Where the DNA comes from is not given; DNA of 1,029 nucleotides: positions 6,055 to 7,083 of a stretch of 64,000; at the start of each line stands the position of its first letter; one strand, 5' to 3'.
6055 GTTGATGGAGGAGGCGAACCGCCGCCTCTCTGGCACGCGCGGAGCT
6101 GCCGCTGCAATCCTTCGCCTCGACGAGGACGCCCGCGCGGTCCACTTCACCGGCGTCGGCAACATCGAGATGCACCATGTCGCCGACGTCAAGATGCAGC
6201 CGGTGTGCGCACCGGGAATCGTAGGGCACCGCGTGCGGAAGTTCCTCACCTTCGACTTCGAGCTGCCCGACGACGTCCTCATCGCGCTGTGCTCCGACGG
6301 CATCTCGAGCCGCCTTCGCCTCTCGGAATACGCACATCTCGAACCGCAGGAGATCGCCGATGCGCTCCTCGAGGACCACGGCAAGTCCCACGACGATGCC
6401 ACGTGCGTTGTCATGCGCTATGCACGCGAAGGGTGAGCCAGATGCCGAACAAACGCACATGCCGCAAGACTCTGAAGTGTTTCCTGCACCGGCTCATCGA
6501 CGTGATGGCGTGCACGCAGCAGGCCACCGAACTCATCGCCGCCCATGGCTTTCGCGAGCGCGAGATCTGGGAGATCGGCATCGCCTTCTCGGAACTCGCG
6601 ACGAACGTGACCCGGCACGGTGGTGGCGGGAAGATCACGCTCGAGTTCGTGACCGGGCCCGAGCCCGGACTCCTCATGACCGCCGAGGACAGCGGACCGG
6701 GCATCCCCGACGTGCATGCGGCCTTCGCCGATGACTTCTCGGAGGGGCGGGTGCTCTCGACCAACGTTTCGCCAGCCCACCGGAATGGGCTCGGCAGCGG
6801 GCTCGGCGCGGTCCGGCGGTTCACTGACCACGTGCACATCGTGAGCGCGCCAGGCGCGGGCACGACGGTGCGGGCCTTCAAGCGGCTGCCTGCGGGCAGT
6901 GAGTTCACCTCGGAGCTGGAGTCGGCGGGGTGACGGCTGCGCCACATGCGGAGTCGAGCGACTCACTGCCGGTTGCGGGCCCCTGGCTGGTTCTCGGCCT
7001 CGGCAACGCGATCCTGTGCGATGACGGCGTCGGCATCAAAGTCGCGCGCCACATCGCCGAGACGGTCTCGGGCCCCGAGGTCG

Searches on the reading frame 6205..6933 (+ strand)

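Call 35: search_protein_families(library=pfam, proteins=[window:6205-6933:+], max_evalue=0.001)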
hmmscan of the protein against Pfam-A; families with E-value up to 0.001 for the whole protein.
window:6205-6933:+ (242 aa): 2 families
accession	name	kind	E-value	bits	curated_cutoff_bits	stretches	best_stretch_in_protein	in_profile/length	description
PF13581.12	HATPase_c_2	-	3.7e-12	46.8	27.4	1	100-224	8-125/127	Histidine kinase-like ATPase domain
PF02518.31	HATPase_c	-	1.3e-09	39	26.4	1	127-226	9-107/111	Histidine kinase-, DNA gyrase B-, and HSP90-like ATPase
